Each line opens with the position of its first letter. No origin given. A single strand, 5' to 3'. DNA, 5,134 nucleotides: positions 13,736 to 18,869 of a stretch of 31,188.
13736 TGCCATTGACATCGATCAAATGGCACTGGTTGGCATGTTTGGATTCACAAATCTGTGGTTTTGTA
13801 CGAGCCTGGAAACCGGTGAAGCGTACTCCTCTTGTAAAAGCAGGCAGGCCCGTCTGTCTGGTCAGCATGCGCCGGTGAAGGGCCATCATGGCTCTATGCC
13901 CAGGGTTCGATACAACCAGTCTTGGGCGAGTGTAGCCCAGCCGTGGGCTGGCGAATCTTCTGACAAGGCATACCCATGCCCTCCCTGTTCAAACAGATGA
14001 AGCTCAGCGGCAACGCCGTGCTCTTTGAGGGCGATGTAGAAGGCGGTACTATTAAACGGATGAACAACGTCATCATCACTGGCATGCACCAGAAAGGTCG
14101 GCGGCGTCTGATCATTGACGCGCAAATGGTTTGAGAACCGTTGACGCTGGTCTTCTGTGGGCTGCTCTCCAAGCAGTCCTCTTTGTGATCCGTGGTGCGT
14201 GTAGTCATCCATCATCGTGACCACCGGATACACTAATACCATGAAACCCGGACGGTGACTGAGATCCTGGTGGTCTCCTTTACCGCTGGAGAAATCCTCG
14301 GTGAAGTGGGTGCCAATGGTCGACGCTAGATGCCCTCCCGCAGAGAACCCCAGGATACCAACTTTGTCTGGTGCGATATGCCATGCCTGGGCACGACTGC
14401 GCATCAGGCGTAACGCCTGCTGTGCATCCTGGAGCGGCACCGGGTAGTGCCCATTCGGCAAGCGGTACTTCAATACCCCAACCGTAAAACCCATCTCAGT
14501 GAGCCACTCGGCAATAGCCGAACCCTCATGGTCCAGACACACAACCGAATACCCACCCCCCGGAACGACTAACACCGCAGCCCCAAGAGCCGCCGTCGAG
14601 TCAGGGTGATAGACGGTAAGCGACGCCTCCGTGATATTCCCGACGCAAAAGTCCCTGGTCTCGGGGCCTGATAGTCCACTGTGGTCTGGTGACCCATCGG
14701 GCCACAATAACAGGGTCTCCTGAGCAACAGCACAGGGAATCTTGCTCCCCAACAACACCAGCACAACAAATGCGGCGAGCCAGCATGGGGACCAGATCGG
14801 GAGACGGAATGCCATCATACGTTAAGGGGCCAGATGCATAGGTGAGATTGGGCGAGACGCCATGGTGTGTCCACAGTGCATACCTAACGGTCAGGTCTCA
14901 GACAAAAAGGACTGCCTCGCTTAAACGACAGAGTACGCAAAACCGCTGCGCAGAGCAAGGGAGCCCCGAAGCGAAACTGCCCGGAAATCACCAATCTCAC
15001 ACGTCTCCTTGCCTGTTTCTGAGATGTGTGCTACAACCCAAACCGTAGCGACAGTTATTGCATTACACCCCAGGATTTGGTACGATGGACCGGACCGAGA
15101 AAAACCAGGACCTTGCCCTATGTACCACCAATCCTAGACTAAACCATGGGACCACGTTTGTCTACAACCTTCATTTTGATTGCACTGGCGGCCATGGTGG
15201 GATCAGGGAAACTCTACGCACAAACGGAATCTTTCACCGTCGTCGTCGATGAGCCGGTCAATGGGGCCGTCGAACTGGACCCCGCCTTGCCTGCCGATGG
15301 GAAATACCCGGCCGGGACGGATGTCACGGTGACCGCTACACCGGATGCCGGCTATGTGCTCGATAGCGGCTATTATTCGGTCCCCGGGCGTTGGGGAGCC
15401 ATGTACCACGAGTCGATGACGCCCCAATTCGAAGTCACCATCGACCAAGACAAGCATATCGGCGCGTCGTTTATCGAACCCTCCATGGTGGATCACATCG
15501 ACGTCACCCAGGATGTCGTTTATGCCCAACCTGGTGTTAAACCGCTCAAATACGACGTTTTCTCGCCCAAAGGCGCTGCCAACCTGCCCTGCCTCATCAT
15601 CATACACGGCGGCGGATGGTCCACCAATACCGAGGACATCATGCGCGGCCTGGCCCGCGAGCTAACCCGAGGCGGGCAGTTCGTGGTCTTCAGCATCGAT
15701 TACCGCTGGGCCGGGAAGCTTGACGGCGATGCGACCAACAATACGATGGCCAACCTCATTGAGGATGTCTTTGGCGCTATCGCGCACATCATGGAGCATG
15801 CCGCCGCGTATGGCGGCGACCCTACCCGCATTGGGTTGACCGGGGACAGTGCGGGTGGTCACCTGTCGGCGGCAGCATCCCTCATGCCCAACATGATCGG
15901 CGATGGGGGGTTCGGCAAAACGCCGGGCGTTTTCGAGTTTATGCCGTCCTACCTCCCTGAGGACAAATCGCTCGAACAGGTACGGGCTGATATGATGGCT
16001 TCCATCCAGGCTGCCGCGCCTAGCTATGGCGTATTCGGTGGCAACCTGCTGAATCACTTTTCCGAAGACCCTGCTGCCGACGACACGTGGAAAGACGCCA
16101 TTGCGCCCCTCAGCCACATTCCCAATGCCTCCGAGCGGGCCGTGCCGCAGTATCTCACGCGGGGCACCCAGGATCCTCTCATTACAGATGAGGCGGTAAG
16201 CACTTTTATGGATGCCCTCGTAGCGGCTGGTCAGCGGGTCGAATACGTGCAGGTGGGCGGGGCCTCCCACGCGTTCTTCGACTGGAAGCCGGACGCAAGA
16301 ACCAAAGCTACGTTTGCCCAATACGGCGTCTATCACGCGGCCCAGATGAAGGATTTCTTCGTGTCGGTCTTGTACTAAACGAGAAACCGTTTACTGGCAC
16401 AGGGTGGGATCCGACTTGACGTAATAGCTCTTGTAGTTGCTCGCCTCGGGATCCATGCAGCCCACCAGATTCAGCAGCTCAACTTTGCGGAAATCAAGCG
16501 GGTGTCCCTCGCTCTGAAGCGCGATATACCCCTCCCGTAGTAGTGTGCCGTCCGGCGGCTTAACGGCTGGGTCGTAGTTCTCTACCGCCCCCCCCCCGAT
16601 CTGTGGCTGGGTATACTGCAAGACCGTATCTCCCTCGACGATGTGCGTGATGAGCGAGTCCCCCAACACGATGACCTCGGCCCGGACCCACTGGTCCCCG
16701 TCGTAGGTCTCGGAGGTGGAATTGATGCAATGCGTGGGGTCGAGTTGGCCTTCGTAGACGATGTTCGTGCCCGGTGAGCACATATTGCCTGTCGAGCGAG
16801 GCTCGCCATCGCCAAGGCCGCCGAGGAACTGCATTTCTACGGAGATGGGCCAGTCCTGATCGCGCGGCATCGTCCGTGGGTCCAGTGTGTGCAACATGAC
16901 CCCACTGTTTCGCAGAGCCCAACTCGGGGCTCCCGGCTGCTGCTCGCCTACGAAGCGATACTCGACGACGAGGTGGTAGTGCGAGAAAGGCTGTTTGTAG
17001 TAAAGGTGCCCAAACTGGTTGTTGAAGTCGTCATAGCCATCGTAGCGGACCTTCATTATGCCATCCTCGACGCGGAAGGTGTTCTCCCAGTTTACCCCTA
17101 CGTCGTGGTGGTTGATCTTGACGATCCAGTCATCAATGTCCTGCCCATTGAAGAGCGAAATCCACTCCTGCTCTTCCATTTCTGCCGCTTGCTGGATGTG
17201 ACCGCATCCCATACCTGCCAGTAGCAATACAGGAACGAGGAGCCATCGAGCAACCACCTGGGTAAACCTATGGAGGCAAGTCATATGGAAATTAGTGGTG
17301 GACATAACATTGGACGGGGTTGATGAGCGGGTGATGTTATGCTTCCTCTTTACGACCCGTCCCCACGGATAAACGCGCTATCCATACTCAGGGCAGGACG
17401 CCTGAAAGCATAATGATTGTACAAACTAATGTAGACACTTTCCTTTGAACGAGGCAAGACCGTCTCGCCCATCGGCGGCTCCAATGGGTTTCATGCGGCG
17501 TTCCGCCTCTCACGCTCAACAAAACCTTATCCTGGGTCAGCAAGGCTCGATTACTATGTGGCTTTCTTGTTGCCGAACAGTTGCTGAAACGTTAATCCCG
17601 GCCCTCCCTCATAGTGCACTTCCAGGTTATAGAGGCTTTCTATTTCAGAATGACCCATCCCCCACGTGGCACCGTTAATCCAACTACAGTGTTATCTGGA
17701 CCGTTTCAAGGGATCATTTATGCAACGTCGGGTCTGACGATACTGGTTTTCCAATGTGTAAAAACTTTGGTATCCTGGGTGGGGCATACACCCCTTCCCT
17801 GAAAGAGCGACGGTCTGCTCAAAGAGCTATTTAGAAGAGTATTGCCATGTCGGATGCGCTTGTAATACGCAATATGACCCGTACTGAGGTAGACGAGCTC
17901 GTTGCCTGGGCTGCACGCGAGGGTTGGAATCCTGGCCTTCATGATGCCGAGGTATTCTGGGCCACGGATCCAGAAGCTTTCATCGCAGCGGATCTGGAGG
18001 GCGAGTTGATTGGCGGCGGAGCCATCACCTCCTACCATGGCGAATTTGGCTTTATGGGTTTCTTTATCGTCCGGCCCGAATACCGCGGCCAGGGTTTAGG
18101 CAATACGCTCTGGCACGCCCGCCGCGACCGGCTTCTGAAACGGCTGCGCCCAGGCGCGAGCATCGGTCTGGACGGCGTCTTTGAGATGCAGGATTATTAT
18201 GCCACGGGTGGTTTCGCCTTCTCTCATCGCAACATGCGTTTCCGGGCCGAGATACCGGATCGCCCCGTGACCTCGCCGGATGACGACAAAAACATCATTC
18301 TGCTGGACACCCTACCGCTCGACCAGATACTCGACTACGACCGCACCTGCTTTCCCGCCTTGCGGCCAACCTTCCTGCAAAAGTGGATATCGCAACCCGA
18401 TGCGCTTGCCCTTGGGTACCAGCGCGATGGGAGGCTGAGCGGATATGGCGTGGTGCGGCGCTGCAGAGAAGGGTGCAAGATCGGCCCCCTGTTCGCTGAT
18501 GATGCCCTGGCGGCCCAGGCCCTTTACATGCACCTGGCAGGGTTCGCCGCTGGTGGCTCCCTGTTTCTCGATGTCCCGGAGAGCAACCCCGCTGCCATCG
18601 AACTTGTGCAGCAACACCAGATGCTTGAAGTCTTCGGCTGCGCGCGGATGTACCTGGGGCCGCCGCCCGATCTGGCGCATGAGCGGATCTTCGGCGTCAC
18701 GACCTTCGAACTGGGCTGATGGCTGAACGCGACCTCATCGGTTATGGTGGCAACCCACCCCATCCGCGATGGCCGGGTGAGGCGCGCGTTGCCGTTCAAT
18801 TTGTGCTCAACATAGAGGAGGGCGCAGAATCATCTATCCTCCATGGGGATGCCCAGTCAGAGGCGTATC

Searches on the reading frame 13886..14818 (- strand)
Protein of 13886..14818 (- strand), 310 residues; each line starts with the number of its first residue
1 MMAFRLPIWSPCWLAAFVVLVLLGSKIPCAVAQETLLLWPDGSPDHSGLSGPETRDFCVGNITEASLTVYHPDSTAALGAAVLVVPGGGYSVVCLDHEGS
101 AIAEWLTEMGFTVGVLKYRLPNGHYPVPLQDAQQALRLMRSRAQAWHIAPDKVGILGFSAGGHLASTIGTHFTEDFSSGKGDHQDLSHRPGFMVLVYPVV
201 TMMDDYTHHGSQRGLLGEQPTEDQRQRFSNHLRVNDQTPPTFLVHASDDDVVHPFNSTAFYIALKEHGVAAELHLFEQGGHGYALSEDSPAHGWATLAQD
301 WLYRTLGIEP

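Call 13: search_protein_families(library=pfam, proteins=[window:13886-14818:-], max_evalue=0.001)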
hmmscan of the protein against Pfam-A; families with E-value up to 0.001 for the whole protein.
window:13886-14818:- (310 aa): 5 families
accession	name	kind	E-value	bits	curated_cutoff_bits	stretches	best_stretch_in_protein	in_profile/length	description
PF20434.5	BD-FAE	-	5.1e-22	78.9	26.8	1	68-262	2-213/215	BD-FAE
PF00326.27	Peptidase_S9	-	4.1e-16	59.5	22.6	1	143-307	56-211/213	Prolyl oligopeptidase family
PF07859.19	Abhydrolase_3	-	7.7e-16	58.9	25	1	86-284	5-209/210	alpha/beta hydrolase fold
PF12146.15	Hydrolase_4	-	2.7e-05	24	27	0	234-282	187-233/239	Serine aminopeptidase, S33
PF01738.24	DLH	-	0.0001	22.4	21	0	235-290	139-196/217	Dienelactone hydrolase family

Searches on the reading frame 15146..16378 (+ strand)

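Call 13: search_protein_families(library=pfam, proteins=[window:15146-16378:+], max_evalue=0.001)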
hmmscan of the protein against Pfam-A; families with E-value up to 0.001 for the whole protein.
window:15146-16378:+ (410 aa): 7 families
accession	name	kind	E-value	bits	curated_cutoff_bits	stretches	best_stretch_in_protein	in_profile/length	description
PF20434.5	BD-FAE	-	4.5e-22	79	26.8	1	137-249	2-111/215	BD-FAE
PF07859.19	Abhydrolase_3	-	1.9e-20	73.9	25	1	150-378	1-209/210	alpha/beta hydrolase fold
PF00135.34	COesterase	-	6e-11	42.4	27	1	135-248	87-204/515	Carboxylesterase family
PF01738.24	DLH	-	2.7e-06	27.6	21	1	287-387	121-195/217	Dienelactone hydrolase family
PF18998.6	Flg_new_2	-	3.8e-06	27.2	23.6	1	37-74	8-39/73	Divergent InlB B-repeat domain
PF00326.27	Peptidase_S9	-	5.2e-05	23.3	22.6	0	196-245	36-82/213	Prolyl oligopeptidase family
PF12146.15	Hydrolase_4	-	0.00023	21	27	0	150-247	7-96/239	Serine aminopeptidase, S33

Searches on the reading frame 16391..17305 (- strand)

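Call 13: search_protein_families(library=pfam, proteins=[window:16391-17305:-], max_evalue=0.001)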
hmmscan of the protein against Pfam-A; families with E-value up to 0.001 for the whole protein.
window:16391-17305:- (304 aa): 1 family
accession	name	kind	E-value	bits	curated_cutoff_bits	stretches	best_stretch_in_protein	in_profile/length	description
PF06439.18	3keto-disac_hyd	-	4.1e-35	122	26.8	1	47-277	1-186/187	3-keto-disaccharide hydrolase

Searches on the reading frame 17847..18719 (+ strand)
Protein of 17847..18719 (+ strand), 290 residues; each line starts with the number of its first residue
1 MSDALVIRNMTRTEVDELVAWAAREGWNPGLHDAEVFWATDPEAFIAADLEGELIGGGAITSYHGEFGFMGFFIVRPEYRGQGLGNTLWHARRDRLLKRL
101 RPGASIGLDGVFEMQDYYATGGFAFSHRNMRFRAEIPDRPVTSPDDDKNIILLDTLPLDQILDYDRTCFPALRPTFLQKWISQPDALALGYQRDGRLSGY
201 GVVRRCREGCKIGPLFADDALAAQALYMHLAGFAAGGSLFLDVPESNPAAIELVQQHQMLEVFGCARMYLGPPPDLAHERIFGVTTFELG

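Call 13: search_protein_families(library=pfam, proteins=[window:17847-18719:+], max_evalue=0.001)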
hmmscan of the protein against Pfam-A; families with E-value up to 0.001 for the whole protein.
window:17847-18719:+ (290 aa): 4 families
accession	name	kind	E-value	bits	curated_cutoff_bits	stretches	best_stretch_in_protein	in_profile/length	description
PF18014.7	Acetyltransf_18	-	8.3e-37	126.1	22.7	1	161-283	1-124/124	Acetyltransferase (GNAT) domain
PF00583.31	Acetyltransf_1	-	1.4e-13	51.6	20.7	1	16-98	5-90/116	Acetyltransferase (GNAT) family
PF13673.13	Acetyltransf_10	-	3.6e-07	30.7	23.6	1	44-128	32-112/128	Acetyltransferase (GNAT) domain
PF13508.13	Acetyltransf_7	-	1.7e-06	28.7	27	1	43-92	3-53/84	Acetyltransferase (GNAT) domain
